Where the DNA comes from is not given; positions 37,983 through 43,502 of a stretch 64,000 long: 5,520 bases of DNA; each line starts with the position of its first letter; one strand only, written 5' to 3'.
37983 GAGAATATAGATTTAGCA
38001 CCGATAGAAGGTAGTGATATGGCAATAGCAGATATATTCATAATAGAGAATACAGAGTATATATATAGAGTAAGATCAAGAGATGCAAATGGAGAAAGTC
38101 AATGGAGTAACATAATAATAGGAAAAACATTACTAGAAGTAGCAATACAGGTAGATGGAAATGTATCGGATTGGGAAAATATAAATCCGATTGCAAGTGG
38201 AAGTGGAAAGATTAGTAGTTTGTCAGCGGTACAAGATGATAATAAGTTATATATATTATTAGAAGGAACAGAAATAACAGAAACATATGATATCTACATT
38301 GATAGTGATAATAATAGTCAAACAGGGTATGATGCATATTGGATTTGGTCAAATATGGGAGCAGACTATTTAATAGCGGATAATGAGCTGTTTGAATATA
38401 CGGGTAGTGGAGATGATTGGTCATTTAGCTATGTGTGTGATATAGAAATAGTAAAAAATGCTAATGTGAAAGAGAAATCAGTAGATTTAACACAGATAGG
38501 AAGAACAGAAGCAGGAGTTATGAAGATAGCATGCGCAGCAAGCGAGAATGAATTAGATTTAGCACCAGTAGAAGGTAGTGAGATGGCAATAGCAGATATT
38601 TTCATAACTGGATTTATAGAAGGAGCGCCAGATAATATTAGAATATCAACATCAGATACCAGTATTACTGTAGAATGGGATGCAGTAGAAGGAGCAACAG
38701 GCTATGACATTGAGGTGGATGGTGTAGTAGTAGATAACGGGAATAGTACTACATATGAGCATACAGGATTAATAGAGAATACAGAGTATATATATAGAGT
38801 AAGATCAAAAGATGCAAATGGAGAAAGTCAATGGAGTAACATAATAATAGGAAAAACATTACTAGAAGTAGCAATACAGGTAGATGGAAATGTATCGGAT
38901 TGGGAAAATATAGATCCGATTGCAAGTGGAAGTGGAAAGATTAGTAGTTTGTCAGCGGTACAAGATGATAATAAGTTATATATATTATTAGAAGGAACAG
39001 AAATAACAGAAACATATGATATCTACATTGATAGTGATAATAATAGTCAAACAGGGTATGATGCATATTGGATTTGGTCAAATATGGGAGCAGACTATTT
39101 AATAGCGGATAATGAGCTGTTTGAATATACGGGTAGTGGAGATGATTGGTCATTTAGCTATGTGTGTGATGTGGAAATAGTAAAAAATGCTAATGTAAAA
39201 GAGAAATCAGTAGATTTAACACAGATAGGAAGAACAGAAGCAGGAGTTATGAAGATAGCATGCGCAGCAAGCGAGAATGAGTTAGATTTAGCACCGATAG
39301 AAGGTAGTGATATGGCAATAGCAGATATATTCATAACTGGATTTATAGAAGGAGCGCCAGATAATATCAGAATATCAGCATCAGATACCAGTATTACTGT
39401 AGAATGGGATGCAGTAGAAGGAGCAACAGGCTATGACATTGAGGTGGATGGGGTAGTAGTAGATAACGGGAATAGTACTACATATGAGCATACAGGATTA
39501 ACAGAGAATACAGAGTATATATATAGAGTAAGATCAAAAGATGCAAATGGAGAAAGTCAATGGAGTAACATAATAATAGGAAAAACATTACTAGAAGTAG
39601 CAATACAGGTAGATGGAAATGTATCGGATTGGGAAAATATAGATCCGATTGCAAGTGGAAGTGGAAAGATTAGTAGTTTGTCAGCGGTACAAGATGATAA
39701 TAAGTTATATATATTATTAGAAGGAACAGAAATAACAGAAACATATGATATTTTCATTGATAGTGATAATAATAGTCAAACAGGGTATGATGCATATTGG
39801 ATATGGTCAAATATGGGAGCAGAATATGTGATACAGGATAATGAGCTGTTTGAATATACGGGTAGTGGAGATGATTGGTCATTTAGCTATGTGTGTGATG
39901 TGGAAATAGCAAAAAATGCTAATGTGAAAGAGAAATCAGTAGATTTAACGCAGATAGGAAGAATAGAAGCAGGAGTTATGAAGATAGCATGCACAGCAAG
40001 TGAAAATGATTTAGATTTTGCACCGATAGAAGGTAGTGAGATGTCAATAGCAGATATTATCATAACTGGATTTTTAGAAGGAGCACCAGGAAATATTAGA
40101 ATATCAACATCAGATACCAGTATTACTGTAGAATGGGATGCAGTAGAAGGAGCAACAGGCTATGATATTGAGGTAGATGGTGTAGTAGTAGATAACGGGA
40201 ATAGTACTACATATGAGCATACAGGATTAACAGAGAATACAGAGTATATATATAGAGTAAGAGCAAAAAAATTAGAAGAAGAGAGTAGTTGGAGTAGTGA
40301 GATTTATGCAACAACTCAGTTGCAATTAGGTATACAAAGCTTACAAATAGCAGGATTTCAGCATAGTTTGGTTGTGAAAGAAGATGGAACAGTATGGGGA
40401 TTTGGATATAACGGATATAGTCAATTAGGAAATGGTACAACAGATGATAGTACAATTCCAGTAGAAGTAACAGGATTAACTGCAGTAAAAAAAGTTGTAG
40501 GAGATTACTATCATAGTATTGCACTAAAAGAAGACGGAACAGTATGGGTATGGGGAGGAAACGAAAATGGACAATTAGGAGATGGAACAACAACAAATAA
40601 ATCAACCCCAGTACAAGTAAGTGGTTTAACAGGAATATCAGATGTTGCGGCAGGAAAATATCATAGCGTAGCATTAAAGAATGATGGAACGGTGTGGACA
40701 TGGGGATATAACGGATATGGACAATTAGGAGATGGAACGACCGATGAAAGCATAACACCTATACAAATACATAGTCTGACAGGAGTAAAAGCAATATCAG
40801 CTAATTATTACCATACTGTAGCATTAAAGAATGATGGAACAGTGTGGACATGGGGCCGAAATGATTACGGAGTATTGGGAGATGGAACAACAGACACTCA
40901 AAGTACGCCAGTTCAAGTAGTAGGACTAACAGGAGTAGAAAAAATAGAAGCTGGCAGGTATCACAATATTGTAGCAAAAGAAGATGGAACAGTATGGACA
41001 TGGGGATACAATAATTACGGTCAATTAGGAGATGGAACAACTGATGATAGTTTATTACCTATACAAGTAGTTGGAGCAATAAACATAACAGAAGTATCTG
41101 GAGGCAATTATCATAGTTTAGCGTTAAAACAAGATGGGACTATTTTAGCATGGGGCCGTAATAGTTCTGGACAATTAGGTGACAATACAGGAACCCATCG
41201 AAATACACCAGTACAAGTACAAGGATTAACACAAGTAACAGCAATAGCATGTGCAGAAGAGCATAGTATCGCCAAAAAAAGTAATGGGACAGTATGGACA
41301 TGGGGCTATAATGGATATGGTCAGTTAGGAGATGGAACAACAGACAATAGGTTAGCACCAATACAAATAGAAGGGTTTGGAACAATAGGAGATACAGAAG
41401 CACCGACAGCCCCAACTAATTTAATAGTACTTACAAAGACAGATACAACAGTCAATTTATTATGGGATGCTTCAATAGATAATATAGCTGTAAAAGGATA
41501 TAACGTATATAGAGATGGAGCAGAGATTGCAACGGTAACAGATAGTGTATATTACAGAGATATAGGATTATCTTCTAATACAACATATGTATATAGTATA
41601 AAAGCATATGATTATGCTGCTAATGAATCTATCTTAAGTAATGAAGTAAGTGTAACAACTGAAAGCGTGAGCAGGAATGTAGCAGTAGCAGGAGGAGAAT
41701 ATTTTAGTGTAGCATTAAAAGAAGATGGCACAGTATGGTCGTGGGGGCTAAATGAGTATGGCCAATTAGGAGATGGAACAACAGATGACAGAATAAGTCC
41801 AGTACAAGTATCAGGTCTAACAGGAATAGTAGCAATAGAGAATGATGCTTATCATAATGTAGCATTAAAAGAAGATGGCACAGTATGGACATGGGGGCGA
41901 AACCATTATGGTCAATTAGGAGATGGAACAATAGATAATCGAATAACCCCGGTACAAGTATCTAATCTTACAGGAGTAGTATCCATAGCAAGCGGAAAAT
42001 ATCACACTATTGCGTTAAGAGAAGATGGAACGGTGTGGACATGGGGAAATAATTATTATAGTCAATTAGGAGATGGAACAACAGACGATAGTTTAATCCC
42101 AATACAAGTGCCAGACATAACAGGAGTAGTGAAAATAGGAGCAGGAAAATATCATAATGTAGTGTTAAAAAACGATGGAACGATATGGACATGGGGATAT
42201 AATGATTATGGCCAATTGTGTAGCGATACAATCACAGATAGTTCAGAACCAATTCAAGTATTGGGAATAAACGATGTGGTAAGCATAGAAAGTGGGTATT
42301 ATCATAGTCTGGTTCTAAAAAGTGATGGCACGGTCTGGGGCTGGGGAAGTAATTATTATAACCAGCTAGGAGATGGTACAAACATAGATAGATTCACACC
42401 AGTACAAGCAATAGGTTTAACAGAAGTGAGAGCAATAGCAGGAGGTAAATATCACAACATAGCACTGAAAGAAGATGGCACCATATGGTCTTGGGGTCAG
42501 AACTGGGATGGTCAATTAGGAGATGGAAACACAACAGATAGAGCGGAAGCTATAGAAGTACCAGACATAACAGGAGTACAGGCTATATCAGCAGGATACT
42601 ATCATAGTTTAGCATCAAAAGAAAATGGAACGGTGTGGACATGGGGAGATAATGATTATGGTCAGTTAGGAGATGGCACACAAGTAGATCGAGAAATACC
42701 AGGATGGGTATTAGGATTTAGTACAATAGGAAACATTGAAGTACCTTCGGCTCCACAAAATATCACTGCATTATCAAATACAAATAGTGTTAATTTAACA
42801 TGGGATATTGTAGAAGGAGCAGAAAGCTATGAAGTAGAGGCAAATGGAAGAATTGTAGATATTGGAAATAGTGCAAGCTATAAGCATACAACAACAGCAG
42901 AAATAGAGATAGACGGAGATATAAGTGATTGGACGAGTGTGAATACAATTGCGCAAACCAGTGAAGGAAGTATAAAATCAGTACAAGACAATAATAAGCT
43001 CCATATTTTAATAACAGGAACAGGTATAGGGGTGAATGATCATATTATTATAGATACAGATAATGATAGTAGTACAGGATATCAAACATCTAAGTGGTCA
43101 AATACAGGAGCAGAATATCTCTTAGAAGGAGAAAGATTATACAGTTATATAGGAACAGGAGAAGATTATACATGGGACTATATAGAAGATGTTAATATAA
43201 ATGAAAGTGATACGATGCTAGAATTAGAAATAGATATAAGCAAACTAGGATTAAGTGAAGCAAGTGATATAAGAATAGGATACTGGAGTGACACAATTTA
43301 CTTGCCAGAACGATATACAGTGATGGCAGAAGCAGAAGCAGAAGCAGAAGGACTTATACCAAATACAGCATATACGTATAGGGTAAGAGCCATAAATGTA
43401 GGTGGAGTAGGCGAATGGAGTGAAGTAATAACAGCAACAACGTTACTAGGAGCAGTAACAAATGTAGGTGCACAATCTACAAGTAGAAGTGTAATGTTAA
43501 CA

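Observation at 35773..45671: Giant (~3300 aa) secreted protein: two RCC1 propellers, about nine copies of an unassigned beta-sandwich module, many FN3 domains and a cohesin-like end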

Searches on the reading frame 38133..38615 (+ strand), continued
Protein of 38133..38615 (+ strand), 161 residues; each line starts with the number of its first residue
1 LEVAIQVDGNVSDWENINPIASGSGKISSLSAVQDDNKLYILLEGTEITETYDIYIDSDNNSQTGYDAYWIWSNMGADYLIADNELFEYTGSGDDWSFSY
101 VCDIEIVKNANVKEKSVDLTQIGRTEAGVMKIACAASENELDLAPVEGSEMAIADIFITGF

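Call 98: search_protein_families(library=pfam, alignment_id=A5, max_evalue=0.00001)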
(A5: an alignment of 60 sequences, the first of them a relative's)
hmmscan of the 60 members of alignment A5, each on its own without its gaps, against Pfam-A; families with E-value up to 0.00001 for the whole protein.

A. member 1, P0007 (772 aa): 0 families

B. families by the number of members that match (of 60 scanned): 37 families (the first 25 are shown)
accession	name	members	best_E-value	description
PF16116.10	DUF4832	16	2.2e-69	Domain of unknown function (DUF4832)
PF00041.27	fn3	8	8.9e-36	Fibronectin type III domain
PF17963.7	Big_9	5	1e-102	Bacterial Ig domain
PF17892.7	Cadherin_5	5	5.3e-96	Cadherin-like domain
PF16403.11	Bact_surface_Ig-like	5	2.3e-23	Bacterial surface protein, Ig-like domain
PF17803.7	Cadherin_4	4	7.2e-67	Bacterial cadherin-like domain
PF16173.10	DUF4874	4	1.6e-51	Domain of unknown function (DUF4874)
PF18962.6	Por_Secre_tail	4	3.3e-11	Secretion system C-terminal sorting domain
PF13229.12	Beta_helix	3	2.3e-14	Right handed beta helix region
PF16656.11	Pur_ac_phosph_N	3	4.5e-12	Purple acid Phosphatase, N-terminal domain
PF02449.21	Glyco_hydro_42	3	1.2e-06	Beta-galactosidase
PF23845.1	TIM-barrel_NCTSP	2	1.3e-37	Non-contractile tail sheath protein TIM barrel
PF13290.12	CHB_HEX_C_1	2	1.9e-13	Chitobiase/beta-hexosaminidase C-terminal domain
PF13287.12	Fn3_assoc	2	3.7e-12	Fn3 associated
PF03537.19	Glyco_hydro_114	2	5.1e-11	Glycoside-hydrolase family GH114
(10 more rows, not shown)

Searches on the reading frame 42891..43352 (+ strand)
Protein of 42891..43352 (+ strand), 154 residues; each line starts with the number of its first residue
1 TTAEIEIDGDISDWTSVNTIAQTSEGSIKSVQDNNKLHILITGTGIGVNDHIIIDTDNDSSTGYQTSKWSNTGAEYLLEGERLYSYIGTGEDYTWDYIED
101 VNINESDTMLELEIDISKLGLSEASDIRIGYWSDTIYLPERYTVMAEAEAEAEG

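Call 6: search_protein_families(library=pfam, proteins=[window:42891-43352:+], max_evalue=1)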
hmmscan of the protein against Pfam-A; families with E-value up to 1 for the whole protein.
seq(154 aa): 1 family
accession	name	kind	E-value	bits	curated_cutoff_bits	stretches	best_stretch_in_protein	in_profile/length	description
PF21253.3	Mann_GBD_bact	-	0.031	14.9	27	1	73-127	67-120/143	Mannanase, galactose-binding domain-like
